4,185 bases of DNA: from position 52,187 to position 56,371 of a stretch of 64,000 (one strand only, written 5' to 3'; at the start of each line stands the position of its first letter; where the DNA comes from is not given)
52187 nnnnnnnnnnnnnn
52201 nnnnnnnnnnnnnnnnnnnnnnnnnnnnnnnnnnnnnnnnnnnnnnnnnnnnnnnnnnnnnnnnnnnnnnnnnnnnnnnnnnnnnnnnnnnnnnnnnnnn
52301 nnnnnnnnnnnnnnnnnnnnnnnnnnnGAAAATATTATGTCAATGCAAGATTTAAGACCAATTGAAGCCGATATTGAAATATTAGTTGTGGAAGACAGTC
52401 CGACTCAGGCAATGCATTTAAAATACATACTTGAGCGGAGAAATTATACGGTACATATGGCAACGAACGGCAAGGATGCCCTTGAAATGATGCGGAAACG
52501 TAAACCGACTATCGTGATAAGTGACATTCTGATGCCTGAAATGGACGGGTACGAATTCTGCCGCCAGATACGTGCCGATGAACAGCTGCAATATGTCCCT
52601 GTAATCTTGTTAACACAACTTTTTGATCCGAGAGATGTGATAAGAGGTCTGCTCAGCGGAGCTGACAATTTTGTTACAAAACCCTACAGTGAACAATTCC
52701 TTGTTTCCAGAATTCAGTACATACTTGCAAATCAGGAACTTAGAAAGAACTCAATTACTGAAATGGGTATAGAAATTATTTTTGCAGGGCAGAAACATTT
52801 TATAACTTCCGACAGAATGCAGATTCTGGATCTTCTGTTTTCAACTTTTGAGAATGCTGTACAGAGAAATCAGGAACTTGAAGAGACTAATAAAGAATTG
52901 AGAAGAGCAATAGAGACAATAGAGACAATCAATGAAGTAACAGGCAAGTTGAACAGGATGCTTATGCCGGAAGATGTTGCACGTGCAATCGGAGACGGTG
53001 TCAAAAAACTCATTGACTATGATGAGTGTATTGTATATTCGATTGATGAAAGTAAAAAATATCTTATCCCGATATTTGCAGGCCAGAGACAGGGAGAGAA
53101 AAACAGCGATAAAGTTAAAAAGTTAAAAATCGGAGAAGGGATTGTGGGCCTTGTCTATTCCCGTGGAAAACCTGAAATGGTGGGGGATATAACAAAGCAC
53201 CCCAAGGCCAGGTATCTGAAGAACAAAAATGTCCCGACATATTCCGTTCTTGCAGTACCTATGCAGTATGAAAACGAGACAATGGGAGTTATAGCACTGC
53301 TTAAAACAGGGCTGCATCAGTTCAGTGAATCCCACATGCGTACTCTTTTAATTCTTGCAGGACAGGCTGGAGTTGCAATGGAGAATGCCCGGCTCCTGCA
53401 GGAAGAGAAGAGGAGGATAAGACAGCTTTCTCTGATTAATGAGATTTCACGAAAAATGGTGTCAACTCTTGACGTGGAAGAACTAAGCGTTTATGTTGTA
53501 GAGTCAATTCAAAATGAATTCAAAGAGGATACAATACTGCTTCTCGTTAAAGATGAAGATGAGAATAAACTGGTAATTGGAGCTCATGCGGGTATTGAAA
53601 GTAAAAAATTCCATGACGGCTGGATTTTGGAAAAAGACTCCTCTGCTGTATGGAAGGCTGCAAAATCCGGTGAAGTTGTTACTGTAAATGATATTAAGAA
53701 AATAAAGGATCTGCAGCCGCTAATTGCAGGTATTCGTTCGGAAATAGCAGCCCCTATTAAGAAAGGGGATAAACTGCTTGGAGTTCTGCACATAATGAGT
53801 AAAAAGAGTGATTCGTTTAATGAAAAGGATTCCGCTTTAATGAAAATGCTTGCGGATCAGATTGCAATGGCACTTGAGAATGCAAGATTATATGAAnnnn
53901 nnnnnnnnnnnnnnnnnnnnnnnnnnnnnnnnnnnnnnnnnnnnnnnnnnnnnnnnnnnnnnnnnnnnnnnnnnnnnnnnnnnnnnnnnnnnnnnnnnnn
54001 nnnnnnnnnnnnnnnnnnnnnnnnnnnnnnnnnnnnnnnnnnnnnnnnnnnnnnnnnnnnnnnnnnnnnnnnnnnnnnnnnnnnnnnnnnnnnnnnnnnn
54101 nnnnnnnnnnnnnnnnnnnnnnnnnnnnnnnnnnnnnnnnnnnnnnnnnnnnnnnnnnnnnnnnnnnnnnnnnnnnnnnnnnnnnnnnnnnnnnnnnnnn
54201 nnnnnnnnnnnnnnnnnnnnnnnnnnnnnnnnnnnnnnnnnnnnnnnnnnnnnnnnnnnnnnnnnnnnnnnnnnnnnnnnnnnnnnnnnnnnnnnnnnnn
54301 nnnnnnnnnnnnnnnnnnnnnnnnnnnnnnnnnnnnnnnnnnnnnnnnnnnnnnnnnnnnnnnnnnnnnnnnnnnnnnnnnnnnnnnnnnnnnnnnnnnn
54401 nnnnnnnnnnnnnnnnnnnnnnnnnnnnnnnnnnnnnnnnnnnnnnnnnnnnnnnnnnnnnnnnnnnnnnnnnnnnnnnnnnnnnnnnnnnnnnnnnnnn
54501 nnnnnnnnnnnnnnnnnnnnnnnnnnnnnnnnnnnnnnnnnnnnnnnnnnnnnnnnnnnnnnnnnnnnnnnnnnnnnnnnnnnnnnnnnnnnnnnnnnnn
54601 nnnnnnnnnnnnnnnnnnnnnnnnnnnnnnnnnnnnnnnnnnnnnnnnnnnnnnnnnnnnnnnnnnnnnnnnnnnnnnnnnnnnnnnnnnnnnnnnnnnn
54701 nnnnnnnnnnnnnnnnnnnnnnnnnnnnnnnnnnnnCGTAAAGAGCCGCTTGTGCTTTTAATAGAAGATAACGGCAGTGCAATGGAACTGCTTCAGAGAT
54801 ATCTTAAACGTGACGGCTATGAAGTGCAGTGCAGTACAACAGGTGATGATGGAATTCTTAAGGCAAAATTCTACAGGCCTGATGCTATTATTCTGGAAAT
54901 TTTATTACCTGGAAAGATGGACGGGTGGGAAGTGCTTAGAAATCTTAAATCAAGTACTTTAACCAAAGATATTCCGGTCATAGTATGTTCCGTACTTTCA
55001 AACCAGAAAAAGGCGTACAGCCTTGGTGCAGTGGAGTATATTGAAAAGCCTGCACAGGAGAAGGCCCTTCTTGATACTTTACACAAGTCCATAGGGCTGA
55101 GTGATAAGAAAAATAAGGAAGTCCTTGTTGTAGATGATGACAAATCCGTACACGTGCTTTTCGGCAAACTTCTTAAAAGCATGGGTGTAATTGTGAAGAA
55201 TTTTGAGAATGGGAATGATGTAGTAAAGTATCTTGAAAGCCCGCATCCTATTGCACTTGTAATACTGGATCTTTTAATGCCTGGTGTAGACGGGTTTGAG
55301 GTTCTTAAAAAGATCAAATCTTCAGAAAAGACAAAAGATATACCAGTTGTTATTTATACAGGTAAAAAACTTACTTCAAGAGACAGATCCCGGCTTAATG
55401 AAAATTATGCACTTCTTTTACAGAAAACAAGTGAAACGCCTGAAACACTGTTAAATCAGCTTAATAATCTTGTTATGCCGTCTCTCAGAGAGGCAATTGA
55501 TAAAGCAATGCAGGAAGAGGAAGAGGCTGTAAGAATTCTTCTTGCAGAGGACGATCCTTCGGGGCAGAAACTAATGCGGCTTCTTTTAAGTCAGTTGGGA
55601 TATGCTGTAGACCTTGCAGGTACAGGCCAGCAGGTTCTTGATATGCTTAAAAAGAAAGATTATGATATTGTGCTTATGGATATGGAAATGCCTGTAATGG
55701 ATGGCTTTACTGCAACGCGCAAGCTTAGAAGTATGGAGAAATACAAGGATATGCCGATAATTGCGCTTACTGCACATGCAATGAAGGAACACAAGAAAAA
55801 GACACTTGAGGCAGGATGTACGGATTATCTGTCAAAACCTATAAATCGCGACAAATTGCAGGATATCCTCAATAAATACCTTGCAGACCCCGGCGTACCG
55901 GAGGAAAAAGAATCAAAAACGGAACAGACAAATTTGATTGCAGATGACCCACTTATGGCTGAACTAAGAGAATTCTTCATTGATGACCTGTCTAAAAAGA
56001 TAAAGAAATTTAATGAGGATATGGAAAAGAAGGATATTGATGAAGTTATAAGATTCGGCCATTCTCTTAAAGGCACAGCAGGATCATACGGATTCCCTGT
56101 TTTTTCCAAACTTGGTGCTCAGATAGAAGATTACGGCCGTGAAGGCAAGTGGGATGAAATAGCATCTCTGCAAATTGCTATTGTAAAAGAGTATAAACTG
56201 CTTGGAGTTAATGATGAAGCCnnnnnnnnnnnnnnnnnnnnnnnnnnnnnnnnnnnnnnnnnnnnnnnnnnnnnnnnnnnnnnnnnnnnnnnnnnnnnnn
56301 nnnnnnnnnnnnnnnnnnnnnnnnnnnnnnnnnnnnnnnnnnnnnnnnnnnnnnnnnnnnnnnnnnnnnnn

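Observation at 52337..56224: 1295-aa hybrid kinase with one N-terminal and three tandem C-terminal receiver domains, two GAF domains and a terminal HPt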

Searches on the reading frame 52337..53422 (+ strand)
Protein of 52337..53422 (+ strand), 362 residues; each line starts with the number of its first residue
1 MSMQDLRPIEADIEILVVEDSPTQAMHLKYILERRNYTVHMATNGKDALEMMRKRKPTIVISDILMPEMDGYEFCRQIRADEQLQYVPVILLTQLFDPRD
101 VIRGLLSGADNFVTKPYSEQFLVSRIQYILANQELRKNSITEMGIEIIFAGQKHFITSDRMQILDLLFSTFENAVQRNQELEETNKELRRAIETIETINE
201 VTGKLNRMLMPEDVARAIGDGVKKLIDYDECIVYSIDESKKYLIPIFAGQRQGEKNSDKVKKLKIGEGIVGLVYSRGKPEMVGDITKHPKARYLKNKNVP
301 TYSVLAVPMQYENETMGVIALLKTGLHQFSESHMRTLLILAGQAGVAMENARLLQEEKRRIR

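Call 62: predict_structure(alignment_id=A3)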
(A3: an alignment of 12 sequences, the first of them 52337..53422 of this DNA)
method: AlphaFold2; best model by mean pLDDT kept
length: 362 residues; sequences in the alignment: 12
mean_pLDDT: 72.5   pTM: 0.47
mean pLDDT of the five models: 72.5, 72.0, 68.2, 67.0, 63.4
residues with pLDDT >= 90: 44; 70-90: 194; 50-70: 65; < 50: 59
segments of 3 or more residues with pLDDT < 50: 1-10, 135-174, 253-258
pLDDT, mean of each block of 10 residues (from residue 1): 37 86 89 90 91 90 86 88 85 69 72 74 74 48 36 38 43 51 60 59 61 80 84 88 86 51 82 87 81 59 88 86 88 80 75 73 64
secondary structure, 60 per line:
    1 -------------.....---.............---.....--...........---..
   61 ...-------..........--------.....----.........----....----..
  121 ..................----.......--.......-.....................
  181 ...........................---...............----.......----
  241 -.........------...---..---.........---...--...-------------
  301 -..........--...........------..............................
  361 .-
elements in order: E14-18 H22-34 E38-42 H45-55 E59-63 H71-80 E89-93 H98-106 E111-114 H119-138 E143-149 E152-158 H160-207 H211-225 E230-236 E242-250 H268-276 E280-282 E302-311 E314-324 H331-361
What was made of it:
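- On Rec-controlled histidine kinase (LvrB prototype): A helix at 160-207 is predicted but with pLDDT about 40-60 (call 62).
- The link1 fold was not resolved (pLDDT <50, call 62).
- Tried and rejected: (3) AlphaFold2 of residues 1-362 to resolve link1: REC1 and GAF1 are confident, but link1 has pLDDT below 50 (call 62).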

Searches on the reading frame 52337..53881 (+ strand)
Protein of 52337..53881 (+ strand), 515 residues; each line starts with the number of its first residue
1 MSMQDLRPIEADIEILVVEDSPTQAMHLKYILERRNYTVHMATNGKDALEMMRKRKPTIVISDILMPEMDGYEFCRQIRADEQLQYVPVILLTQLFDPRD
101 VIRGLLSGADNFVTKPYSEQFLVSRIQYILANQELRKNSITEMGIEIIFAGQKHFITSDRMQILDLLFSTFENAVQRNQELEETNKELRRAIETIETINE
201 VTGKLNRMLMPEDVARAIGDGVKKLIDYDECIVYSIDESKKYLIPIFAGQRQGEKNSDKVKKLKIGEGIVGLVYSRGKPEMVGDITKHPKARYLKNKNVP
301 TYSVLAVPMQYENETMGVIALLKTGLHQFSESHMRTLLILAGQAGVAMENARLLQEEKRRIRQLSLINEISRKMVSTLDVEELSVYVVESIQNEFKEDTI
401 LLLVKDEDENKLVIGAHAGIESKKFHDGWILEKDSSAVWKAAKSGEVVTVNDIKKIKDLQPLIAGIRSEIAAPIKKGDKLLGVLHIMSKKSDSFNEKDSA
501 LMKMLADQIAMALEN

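Call 36: search_solved_structures(query=window:52337-53881:+, max_evalue=0.001)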
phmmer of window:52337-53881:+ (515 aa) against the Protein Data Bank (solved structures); distinct sequences matched with E-value up to 0.001: 289 (the best 60 are shown).
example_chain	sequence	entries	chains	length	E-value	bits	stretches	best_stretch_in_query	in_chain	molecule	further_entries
3gt7_A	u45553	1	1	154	5.3e-36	127.7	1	14-154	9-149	Sensor protein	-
9xzo_A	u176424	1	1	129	4.3e-23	85.2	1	14-132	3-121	De novo protein M1X0B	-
9g85_A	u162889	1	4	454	4.6e-23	85.1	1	14-137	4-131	Response regulator PleD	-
2wb4_A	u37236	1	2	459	4.7e-23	85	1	14-137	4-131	DIGUANYLATE CYCLASE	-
9g86_A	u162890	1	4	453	5.1e-23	85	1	14-129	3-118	Response regulator PleD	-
1w25_A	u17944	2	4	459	5.3e-23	84.9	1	14-129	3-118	STALKED-CELL DIFFERENTIATION CONTROLLING PROTEIN | RESPONSE REGULATOR PLED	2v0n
1mvo_A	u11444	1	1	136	5.5e-22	81.5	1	14-139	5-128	PhoP response regulator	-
12aw_A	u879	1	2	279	7.1e-22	81.2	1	13-134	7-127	HYBRID TWO-COMPONENT SYSTEM PROTEIN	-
2zwm_A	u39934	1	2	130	2.3e-20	76.2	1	12-133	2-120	Transcriptional regulatory protein yycF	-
3f6p_A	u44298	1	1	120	3.1e-20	75.8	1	12-130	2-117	Transcriptional regulatory protein yycF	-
3t6k_A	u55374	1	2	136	2.6e-19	72.7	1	15-134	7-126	Response regulator receiver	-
2gwr_A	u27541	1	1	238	4.4e-18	68.7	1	14-155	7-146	DNA-binding response regulator mtrA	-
3nhz_A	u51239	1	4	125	4.9e-18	68.5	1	14-130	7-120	Two component system transcriptional regulator mtrA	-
9ji3_J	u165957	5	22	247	8.5e-18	67.7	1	12-132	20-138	DNA-binding response regulator | Possible two component system response transcriptional positive regulator PhoP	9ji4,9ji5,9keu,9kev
3r0j_A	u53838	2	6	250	8.8e-18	67.7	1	12-132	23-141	POSSIBLE TWO COMPONENT SYSTEM RESPONSE TRANSCRIPTIONAL POSITIVE REGULATOR PHOP | Response regulator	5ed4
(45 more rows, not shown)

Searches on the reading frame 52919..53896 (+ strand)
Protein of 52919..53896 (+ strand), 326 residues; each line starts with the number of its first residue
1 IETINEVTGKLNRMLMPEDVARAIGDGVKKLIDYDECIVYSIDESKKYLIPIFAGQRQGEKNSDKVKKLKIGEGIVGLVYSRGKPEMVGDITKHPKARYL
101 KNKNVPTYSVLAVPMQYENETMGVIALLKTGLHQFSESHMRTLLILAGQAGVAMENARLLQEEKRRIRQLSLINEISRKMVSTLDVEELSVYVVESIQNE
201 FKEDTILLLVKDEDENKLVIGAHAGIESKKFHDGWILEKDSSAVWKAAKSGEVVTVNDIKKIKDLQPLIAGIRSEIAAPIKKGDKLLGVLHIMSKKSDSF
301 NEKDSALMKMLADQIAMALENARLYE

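Call 67: search_solved_structures(query=window:52919-53896:+, max_evalue=0.1)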
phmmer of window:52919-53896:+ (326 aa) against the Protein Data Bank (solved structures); distinct sequences matched with E-value up to 0.1: 29.
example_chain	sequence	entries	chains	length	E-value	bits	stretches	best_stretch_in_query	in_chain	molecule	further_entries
3ci6_A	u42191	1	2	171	4.6e-09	39.4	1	2-153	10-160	Phosphoenolpyruvate-protein phosphotransferase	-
2y79_A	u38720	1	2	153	7.9e-09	38.6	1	43-164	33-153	REDOX SENSOR HISTIDINE KINASE RESPONSE REGULATOR DEVS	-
2w3d_A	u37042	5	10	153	8.6e-09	38.5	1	43-164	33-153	TWO COMPONENT SENSOR HISTIDINE KINASE DEVS (GAF FAMILY PROTEIN)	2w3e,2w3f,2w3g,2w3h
4ynr_A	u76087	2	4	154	8.7e-09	38.5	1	43-164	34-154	Redox sensor histidine kinase response regulator DevS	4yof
2y8h_A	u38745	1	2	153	1e-08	38.2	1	53-164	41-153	TWO COMPONENT SENSOR HISTIDINE KINASE DEVS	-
2vzw_A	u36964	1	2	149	5.4e-08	35.9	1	60-163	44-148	PROBABLE HISTIDINE KINASE RESPONSE REGULATOR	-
3trc_A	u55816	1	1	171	2.3e-07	33.8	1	6-156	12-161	Phosphoenolpyruvate-protein phosphotransferase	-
8w26_A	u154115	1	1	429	2.5e-06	30.4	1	98-198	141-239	histidine kinase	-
3e0y_A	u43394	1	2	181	5.3e-05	26.1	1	68-150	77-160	Conserved domain protein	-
4g3k_A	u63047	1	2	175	0.00013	24.8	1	1-165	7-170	Transcriptional regulator nlh1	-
4g3w_A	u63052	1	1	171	0.00015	24.5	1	1-130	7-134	Transcriptional regulator nlh1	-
6oap_A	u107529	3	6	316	0.00016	24.5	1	119-326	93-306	Dual sensor histidine kinase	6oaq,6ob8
5w10_A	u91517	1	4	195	0.00023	23.9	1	15-143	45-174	cGMP-specific phosphodiesterase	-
3k2n_A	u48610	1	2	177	0.00039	23.2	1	271-326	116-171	Sigma-54-dependent transcriptional regulator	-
6oei_A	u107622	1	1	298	0.0016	21.2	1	271-326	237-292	Spindle pole body component SPC42,Sigma-54-dependent transcriptional regulator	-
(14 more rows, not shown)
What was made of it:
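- On Ligand-binding GAF (cNMP, haem, bilin): The best solved relatives are PtsP and DevS GAFs at E about 5e-9 to 1e-8 (call 67).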

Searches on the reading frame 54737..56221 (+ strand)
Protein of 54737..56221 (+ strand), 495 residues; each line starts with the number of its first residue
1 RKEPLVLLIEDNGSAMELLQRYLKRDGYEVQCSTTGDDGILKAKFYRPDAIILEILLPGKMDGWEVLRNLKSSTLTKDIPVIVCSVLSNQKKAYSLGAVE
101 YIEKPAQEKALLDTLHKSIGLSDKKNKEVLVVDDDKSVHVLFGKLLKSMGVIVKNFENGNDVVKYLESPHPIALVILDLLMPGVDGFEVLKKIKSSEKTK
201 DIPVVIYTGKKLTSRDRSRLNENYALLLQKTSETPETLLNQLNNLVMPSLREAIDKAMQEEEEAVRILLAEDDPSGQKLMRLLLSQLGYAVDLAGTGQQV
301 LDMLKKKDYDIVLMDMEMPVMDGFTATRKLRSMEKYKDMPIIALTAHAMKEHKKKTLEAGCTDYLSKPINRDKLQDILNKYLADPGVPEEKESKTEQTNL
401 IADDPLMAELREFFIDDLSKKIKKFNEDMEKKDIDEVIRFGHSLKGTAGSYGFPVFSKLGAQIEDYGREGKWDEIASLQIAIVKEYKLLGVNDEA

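Call 37: search_solved_structures(query=window:54737-56221:+, max_evalue=1e-10)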
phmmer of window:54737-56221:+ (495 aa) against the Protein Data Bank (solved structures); distinct sequences matched with E-value up to 1e-10: 109 (the best 60 are shown).
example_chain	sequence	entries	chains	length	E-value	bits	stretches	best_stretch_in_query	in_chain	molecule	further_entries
7c1j_A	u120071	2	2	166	3.7e-27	98.6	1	266-388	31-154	Histidine kinase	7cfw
8phn_A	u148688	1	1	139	1.8e-23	86.4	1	259-374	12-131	histidine kinase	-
7qz2_A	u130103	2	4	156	4.9e-22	81.7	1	265-381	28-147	Histidine kinase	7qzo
2ayx_A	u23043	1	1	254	2.4e-19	72.8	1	253-381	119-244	Sensor kinase protein rcsC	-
2ayz_A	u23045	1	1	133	5.3e-19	71.7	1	262-381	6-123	Sensor kinase protein rcsC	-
9g85_A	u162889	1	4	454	7e-18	68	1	265-370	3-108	Response regulator PleD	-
2wb4_A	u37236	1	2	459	7.3e-18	68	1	265-370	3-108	DIGUANYLATE CYCLASE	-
9g86_A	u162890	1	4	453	7.9e-18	67.8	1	265-370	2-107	Response regulator PleD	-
1w25_A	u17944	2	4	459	8.3e-18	67.8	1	265-370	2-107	STALKED-CELL DIFFERENTIATION CONTROLLING PROTEIN | RESPONSE REGULATOR PLED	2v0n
6qrj_A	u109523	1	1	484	1.2e-17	67.3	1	264-381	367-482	Hybrid kinase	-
4euk_A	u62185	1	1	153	2.4e-17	66.2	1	263-335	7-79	Histidine kinase 5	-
2r25_B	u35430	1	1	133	9.2e-17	64.3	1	264-383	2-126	Osmosensing histidine protein kinase SLN1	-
1oxb_B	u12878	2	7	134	1.1e-16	64.1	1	265-383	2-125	SLN1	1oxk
8pdc_A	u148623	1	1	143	4.8e-16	62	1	260-381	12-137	histidine kinase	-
4ja2_A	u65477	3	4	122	7.9e-16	61.2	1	266-373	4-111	Response regulator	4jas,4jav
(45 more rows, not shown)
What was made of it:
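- Closest known: ShkA of Caulobacter. Same: ShkA (6qrj) appears among the PDB sequence matches (call 37).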
